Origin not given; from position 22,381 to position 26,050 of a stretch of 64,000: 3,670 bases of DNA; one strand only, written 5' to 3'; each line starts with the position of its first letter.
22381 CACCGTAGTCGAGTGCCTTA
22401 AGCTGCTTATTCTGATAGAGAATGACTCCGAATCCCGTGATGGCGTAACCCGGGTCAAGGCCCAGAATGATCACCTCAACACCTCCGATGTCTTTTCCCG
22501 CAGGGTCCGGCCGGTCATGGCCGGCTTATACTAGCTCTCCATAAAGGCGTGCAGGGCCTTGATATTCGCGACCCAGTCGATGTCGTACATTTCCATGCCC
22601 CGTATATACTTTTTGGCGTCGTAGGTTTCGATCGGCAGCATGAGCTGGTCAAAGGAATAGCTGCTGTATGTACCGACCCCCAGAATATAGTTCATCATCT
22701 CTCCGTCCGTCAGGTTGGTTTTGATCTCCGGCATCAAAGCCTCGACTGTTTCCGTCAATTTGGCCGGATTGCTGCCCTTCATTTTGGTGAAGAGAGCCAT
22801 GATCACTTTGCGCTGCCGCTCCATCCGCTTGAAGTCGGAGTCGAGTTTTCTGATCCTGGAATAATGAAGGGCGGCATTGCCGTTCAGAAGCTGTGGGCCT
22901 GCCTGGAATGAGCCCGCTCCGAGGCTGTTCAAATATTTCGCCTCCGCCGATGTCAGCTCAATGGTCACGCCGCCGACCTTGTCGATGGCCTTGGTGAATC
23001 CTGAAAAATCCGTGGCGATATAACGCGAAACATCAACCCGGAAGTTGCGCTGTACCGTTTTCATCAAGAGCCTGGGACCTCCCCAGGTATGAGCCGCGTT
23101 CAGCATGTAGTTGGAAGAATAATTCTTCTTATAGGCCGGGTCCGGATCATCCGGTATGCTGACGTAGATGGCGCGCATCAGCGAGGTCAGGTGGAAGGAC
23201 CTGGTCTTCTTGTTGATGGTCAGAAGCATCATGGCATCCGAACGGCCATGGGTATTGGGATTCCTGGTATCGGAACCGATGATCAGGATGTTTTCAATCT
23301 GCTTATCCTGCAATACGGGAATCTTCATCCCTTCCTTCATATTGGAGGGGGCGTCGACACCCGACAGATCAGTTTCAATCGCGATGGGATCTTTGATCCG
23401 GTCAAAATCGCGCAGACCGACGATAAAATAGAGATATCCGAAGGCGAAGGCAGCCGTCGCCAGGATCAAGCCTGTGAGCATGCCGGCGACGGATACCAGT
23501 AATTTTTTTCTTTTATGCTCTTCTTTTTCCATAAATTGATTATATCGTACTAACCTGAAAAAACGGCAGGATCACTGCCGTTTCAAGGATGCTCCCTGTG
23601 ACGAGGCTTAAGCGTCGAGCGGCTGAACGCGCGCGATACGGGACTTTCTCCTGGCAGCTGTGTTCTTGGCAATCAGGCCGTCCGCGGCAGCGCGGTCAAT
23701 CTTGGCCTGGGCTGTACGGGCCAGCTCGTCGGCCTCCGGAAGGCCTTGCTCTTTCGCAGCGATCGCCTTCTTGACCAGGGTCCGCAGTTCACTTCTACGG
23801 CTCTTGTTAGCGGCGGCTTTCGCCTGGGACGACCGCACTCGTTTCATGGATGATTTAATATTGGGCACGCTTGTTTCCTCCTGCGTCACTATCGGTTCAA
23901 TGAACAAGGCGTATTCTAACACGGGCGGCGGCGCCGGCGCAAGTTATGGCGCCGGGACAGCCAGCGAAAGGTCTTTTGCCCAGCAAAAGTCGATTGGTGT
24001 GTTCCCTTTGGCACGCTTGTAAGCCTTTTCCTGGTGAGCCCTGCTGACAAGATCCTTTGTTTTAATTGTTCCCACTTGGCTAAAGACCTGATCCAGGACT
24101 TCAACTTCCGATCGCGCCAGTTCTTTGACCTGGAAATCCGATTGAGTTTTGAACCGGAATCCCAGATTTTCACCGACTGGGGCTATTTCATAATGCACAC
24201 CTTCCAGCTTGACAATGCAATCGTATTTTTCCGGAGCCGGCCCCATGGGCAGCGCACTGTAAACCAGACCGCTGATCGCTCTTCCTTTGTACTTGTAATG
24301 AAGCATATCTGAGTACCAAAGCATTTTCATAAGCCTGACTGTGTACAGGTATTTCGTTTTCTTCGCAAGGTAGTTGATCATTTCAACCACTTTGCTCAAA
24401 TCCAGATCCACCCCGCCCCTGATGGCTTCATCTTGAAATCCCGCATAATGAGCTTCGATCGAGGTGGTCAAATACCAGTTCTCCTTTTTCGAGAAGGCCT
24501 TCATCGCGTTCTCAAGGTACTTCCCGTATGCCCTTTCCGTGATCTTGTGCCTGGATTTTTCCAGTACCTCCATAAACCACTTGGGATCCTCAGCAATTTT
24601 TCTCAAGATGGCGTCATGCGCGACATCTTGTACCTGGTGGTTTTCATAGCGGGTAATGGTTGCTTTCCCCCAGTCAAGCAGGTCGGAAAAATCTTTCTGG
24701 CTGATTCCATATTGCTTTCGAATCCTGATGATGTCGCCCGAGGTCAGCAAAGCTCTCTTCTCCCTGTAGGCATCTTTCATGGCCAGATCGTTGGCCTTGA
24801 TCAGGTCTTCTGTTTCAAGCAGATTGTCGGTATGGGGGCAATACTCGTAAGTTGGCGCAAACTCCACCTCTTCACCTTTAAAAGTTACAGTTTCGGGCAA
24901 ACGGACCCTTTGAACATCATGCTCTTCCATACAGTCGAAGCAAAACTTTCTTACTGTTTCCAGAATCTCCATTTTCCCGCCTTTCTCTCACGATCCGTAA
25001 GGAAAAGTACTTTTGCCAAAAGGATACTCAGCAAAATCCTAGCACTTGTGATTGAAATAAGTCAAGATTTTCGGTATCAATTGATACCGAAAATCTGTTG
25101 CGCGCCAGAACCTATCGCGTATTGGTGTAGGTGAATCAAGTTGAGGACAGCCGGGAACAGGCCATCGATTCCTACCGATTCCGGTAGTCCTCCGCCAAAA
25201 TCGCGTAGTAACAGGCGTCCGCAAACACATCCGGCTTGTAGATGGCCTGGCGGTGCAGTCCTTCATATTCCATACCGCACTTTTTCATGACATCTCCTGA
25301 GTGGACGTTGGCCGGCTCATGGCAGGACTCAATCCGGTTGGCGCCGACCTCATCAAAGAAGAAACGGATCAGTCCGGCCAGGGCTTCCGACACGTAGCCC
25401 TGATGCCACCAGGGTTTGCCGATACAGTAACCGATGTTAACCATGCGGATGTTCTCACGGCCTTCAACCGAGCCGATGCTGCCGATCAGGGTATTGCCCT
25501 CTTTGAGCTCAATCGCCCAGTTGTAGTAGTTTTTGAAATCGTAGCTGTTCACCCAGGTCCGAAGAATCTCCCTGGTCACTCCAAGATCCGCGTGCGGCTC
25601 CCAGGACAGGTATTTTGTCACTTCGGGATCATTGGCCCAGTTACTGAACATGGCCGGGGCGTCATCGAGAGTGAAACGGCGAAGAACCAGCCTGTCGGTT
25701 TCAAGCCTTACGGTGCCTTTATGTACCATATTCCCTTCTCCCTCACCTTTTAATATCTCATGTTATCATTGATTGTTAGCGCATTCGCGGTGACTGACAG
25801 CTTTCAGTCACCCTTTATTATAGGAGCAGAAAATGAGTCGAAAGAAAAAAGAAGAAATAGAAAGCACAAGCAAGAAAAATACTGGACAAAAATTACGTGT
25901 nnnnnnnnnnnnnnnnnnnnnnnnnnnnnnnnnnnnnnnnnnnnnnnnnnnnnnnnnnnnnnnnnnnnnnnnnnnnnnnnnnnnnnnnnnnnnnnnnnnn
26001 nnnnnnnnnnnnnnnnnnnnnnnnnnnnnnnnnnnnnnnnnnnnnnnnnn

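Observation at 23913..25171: Low-GC single-gene islet: a solitary zinc-ribbon-HTH-Panacea (DUF4065) antitoxin-type protein with no visible toxin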

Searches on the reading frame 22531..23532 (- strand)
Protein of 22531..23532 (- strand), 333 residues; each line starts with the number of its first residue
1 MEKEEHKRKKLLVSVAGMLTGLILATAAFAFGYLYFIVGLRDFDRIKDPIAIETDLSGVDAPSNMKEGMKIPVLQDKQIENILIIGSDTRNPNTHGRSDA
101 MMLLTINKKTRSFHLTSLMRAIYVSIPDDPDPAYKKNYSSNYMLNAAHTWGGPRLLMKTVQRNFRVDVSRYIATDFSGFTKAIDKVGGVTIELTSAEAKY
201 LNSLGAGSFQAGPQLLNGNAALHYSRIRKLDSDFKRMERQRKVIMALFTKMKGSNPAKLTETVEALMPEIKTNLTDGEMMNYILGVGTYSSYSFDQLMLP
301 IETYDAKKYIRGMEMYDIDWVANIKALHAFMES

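Call 4: search_protein_families(library=pfam, proteins=[window:22531-23532:-], max_evalue=0.1)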
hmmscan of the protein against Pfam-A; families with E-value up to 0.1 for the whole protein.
window:22531-23532:- (333 aa): 3 families
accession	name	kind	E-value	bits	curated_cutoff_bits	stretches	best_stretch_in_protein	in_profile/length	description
PF03816.19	LytR_cpsA_psr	-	4.8e-36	124.6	24.6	1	97-252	1-149/150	LytR_cpsA_psr family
PF02163.28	Peptidase_M50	-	0.015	15.1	27.2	1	4-224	72-106/221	Peptidase family M50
PF14868.11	DUF4487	-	0.015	14.4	25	1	105-263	323-459/583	Domain of unknown function (DUF4487)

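Call 45: find_homologous_proteins(query=window:22531-23532:-, max_evalue=1e-20)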
Query window:22531-23532:- (333 aa): 317 proteins with E <= 1e-20 among 2243 candidates; the best 120 are listed.
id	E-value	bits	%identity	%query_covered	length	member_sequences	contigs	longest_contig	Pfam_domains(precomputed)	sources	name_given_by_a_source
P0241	6.1e-218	740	100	100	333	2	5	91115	PF03816.20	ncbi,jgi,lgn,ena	-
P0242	3.9e-203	691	93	100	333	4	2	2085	PF03816.20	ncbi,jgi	jgi:LCP family protein required for cell wall assembly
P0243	5.6e-195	664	90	100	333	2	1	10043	PF03816.20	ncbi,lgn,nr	ncbi:MAG: LCP family protein [Clostridiaceae bacterium]|nr:LCP family protein [Clostridiaceae bacter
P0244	5.6e-187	638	87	100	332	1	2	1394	PF03816.20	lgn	-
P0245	4.7e-185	632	85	100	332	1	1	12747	PF03816.20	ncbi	-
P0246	1.1e-184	631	86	100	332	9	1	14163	PF03816.20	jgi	-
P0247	6.4e-183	625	85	99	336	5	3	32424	PF03816.20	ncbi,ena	-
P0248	2.7e-173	593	81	97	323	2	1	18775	PF03816.20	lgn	-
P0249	3.6e-165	567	74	100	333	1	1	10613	PF03816.20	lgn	-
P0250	1.7e-164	564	76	99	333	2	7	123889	PF03816.20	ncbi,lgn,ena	-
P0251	8.5e-164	562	75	100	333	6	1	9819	PF03816.20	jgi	-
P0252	9.2e-164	562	75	100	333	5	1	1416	PF03816.20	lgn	-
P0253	3.5e-162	557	74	100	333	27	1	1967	PF03816.20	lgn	-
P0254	1.4e-159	548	72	100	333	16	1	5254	PF03816.20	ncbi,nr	ncbi:MAG TPA: LCP family protein [Clostridia bacterium]|nr:LCP family protein [Clostridia bacterium]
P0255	4.5e-159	547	74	100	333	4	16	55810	PF03816.20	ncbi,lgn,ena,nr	ncbi:MAG: LCP family protein [Clostridiaceae bacterium]|nr:LCP family protein [Clostridiaceae bacter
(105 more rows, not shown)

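Call 46: find_encoding_contigs(protein=P0243, flank=5000, max_places=2)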
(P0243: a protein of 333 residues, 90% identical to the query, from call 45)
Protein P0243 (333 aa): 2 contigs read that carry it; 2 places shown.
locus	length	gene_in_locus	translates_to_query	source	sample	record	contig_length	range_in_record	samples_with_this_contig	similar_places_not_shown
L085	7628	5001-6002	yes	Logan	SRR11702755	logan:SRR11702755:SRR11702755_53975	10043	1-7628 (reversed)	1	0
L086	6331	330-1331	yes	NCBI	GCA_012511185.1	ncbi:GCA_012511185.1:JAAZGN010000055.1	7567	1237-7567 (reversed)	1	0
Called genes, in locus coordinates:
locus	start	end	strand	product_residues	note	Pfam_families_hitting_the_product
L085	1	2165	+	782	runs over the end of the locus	PF13328:HD_4, PF01966:HD (weak), PF04607:RelA_SpoT, PF02824:TGS, PF19296:RelA_AH, PF28438:RelA_RIS, PF01842:ACT (weak), PF13291:ACT_4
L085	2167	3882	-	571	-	PF00753:Lactamase_B, PF23023:Anti-Pycsar_Apyc1 (faint), PF12706:Lactamase_B_2, PF22505:RNase_J_b_CASP, PF07521:RMMBL, PF17770:RNase_J_C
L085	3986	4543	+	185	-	PF13302:Acetyltransf_3, PF00583:Acetyltransf_1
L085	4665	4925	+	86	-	PF01649:Ribosomal_S20p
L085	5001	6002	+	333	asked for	PF03816:LytR_cpsA_psr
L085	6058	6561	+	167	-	PF02075:RuvC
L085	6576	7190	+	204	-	PF01330:RuvA_N, PF14520:HHH_5, PF07499:RuvA_C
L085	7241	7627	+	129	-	?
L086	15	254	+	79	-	PF01649:Ribosomal_S20p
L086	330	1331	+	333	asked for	PF03816:LytR_cpsA_psr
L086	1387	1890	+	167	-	PF02075:RuvC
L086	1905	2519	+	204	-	PF01330:RuvA_N, PF14520:HHH_5, PF07499:RuvA_C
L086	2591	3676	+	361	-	PF06068:TIP49 (faint), PF05496:RuvB_N, PF00004:AAA, PF07728:AAA_5, PF17864:AAA_lid_4, PF05491:WHD_RuvB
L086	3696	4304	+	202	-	PF02677:QueH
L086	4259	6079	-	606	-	PF05833:NFACT_N, PF05670:NFACT-R_1, PF18297:NFACT-R_2 (weak)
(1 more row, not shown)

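Call 47: find_encoding_contigs(protein=P0247, flank=5000, max_places=2)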
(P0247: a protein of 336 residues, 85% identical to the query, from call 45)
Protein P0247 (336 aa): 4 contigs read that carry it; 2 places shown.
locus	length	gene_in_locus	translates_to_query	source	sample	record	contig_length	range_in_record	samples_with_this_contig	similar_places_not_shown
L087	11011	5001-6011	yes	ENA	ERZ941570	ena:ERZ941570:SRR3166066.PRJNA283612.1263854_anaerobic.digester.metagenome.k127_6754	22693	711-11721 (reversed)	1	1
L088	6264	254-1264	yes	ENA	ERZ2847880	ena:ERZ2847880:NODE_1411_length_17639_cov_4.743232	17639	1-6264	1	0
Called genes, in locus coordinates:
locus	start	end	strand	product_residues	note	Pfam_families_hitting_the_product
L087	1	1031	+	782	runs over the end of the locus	PF13328:HD_4, PF01966:HD (weak), PF04607:RelA_SpoT, PF02824:TGS, PF19296:RelA_AH, PF28438:RelA_RIS, PF01842:ACT (weak), PF13291:ACT_4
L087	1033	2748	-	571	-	PF00753:Lactamase_B, PF23023:Anti-Pycsar_Apyc1 (faint), PF12706:Lactamase_B_2, PF22505:RNase_J_b_CASP, PF07521:RMMBL, PF17770:RNase_J_C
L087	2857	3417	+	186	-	PF00583:Acetyltransf_1 (weak), PF13302:Acetyltransf_3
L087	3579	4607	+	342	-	PF15731:MqsA_antitoxin (weak), PF13274:SocA_Panacea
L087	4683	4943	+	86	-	PF01649:Ribosomal_S20p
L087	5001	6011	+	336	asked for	PF03816:LytR_cpsA_psr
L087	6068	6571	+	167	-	PF02075:RuvC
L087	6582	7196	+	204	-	PF01330:RuvA_N, PF14520:HHH_5, PF07499:RuvA_C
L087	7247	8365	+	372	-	PF06068:TIP49 (faint), PF05496:RuvB_N, PF07728:AAA_5, PF00004:AAA, PF17864:AAA_lid_4, PF05491:WHD_RuvB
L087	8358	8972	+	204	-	PF02677:QueH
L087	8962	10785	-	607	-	PF05833:NFACT_N, PF05670:NFACT-R_1, PF18297:NFACT-R_2 (weak)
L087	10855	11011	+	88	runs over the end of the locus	-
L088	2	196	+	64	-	?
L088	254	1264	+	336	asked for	PF03816:LytR_cpsA_psr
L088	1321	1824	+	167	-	PF02075:RuvC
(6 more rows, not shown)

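Call 48: find_encoding_contigs(protein=P0246, flank=5000, max_places=2)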
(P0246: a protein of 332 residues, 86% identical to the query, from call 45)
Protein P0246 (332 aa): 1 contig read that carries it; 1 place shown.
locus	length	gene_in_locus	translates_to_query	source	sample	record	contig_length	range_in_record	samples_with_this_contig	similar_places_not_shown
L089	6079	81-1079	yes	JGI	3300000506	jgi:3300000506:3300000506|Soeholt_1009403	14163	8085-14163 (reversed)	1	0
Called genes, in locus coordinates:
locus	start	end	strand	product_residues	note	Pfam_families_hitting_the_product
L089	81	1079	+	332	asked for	PF03816:LytR_cpsA_psr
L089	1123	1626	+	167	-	PF02075:RuvC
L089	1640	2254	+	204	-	PF01330:RuvA_N, PF14520:HHH_5, PF07499:RuvA_C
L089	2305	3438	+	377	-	PF05496:RuvB_N, PF00004:AAA, PF07728:AAA_5, PF17864:AAA_lid_4, PF05491:WHD_RuvB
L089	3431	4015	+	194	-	-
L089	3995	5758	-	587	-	-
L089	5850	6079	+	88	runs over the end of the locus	-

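Call 49: find_encoding_contigs(protein=P0250, flank=5000, max_places=2)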
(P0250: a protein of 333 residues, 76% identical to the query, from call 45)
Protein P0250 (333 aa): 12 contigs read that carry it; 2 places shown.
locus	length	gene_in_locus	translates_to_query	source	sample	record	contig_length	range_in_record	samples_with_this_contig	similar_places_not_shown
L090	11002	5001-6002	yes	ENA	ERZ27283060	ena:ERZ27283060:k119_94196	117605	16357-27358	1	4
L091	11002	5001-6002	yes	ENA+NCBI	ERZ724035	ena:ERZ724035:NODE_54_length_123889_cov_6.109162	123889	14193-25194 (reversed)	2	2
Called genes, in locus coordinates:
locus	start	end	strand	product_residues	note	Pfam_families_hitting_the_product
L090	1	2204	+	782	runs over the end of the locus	PF13328:HD_4, PF01966:HD (weak), PF04607:RelA_SpoT, PF02824:TGS, PF19296:RelA_AH, PF28438:RelA_RIS, PF01842:ACT, PF13291:ACT_4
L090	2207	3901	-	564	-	PF00753:Lactamase_B, PF23023:Anti-Pycsar_Apyc1 (faint), PF12706:Lactamase_B_2, PF22505:RNase_J_b_CASP, PF07521:RMMBL, PF17770:RNase_J_C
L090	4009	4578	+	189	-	PF13302:Acetyltransf_3, PF00583:Acetyltransf_1 (weak)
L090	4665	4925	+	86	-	PF01649:Ribosomal_S20p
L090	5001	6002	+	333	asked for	PF03816:LytR_cpsA_psr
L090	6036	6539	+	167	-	PF02075:RuvC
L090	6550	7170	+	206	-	PF01330:RuvA_N, PF14520:HHH_5, PF07499:RuvA_C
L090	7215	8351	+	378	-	PF05496:RuvB_N, PF01078:Mg_chelatase (faint), PF00004:AAA, PF07728:AAA_5, PF17864:AAA_lid_4, PF05491:WHD_RuvB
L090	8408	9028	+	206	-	PF02677:QueH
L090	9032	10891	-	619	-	PF05833:NFACT_N, PF05670:NFACT-R_1, PF18297:NFACT-R_2 (weak)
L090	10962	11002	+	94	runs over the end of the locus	-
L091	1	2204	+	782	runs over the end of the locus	PF13328:HD_4, PF01966:HD (weak), PF04607:RelA_SpoT, PF02824:TGS, PF19296:RelA_AH, PF28438:RelA_RIS, PF01842:ACT, PF13291:ACT_4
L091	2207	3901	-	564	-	PF00753:Lactamase_B, PF23023:Anti-Pycsar_Apyc1 (faint), PF12706:Lactamase_B_2, PF22505:RNase_J_b_CASP, PF07521:RMMBL, PF17770:RNase_J_C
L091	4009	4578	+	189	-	PF13302:Acetyltransf_3, PF00583:Acetyltransf_1 (weak)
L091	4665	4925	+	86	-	PF01649:Ribosomal_S20p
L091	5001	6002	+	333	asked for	PF03816:LytR_cpsA_psr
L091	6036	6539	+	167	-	PF02075:RuvC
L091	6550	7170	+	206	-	PF01330:RuvA_N, PF14520:HHH_5, PF07499:RuvA_C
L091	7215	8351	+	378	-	PF05496:RuvB_N, PF01078:Mg_chelatase (faint), PF00004:AAA, PF07728:AAA_5, PF17864:AAA_lid_4, PF05491:WHD_RuvB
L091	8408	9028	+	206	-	PF02677:QueH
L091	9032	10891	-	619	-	PF05833:NFACT_N, PF05670:NFACT-R_1, PF18297:NFACT-R_2 (weak)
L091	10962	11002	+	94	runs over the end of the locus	-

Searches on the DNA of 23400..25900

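Call 55: search_rna_families(source=window, start=23400, end=25900, threshold=evalue, max_evalue=1)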
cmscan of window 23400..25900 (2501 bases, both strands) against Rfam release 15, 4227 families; matches with E-value up to 1: 2.
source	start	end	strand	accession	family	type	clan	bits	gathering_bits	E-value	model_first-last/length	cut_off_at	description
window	24559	24592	+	RF01099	PK-IAV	Cis-reg;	-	21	47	0.28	1-48/48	no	Pseudoknot of influenza A virus gene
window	24361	24430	-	RF02248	Six3os1_3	Gene; lncRNA;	-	17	40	0.22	1-75/75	no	Six3os1 conserved region 3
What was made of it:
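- Tried and rejected: Rfam scan of 23400-25900 at a permissive threshold: two chance-level hits inside the ORF and none in the gaps (call 55).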

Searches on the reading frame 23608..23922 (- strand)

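Call 4: search_protein_families(library=pfam, proteins=[window:23608-23922:-], max_evalue=0.1)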
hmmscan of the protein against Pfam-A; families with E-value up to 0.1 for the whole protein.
window:23608-23922:- (104 aa): 2 families
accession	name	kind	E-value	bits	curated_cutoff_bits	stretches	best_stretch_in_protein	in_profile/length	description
PF01649.23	Ribosomal_S20p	-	2.7e-21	76.4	29.5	1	20-98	1-80/83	Ribosomal protein S20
PF15917.11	Piezo_TM25-28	-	0.029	13.8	27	1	13-63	207-257/328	Piezo TM25-28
